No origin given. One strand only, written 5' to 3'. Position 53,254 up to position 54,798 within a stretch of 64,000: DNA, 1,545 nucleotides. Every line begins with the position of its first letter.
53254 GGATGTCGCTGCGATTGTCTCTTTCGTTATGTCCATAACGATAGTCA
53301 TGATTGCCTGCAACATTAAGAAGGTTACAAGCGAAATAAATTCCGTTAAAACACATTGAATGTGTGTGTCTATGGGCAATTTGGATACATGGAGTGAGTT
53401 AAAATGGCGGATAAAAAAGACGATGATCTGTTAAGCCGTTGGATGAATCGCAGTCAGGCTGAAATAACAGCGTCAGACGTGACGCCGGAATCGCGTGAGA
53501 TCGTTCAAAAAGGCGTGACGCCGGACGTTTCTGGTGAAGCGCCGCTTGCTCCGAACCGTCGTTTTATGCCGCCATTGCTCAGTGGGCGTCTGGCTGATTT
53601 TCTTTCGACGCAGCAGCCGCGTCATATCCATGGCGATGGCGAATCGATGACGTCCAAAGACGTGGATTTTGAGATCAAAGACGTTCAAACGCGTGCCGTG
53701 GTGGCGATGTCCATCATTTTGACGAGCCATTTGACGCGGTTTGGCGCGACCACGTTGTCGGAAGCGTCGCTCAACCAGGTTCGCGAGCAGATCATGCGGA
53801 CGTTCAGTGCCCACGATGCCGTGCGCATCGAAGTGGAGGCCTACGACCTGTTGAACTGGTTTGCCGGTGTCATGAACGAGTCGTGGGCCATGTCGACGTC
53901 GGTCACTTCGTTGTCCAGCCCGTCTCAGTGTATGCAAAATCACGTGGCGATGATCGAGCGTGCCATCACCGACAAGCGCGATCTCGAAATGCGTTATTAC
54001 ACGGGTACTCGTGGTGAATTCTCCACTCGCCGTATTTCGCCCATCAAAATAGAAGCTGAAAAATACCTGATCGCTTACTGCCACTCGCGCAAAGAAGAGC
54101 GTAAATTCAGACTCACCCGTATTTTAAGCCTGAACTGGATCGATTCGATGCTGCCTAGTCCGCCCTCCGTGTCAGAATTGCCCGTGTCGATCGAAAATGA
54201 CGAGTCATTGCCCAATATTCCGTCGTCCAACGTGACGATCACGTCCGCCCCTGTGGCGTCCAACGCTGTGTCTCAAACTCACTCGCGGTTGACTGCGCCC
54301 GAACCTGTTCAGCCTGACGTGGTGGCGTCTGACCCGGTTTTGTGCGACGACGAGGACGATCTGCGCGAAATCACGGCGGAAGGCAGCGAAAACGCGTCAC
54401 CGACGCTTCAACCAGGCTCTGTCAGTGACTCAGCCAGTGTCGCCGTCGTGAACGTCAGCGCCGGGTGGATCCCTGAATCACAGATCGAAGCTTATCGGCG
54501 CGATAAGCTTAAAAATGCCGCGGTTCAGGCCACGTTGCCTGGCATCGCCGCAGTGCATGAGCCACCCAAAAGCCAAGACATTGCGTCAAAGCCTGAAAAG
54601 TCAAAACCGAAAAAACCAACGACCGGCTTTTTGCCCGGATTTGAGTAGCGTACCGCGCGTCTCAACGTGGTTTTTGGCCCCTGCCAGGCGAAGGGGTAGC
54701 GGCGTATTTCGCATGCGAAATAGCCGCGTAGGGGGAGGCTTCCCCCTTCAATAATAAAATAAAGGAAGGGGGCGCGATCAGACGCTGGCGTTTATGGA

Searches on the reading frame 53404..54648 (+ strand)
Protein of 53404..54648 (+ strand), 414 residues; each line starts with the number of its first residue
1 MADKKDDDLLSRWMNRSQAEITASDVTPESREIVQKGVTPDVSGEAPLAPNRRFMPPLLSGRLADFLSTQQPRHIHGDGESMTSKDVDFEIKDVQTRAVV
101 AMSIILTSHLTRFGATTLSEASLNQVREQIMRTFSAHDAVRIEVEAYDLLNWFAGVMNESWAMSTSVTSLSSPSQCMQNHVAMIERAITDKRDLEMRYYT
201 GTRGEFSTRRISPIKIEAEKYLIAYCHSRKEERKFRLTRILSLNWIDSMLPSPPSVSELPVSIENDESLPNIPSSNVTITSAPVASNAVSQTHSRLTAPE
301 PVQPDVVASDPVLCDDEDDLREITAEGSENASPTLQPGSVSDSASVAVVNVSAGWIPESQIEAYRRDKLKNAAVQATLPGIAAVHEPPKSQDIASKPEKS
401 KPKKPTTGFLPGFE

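Call 12: search_protein_families(library=pfam, proteins=[window:53404-54648:+], max_evalue=0.001)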
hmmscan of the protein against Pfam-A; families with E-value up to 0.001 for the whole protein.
window:53404-54648:+ (414 aa): 1 family
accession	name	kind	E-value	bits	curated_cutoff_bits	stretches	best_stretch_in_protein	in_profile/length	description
PF13280.12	WYL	-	3.6e-13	49.7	21.8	1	180-243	2-68/70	WYL domain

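Call 67: search_protein_families(library=padloc, proteins=[window:53404-54648:+], max_evalue=0.001)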
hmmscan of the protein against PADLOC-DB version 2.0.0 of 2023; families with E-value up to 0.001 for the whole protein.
window:53404-54648:+ (414 aa): 3 families
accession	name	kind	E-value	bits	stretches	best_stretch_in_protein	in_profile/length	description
PDLC01457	WYL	-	7.9e-15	53.1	1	146-281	94-207/229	"CAS-I,CAS-II,CAS-III,CAS-IV,CAS-V,CAS-VI; associated_signaling"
PDLC01652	WYL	-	1.4e-14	52.7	1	175-326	14-126/162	"CAS-I,CAS-II,CAS-III,CAS-IV,CAS-V,CAS-VI; associated_signaling"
PDLC03787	RTasWYL-YodC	-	6.5e-08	30.1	1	199-247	296-351/354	DRT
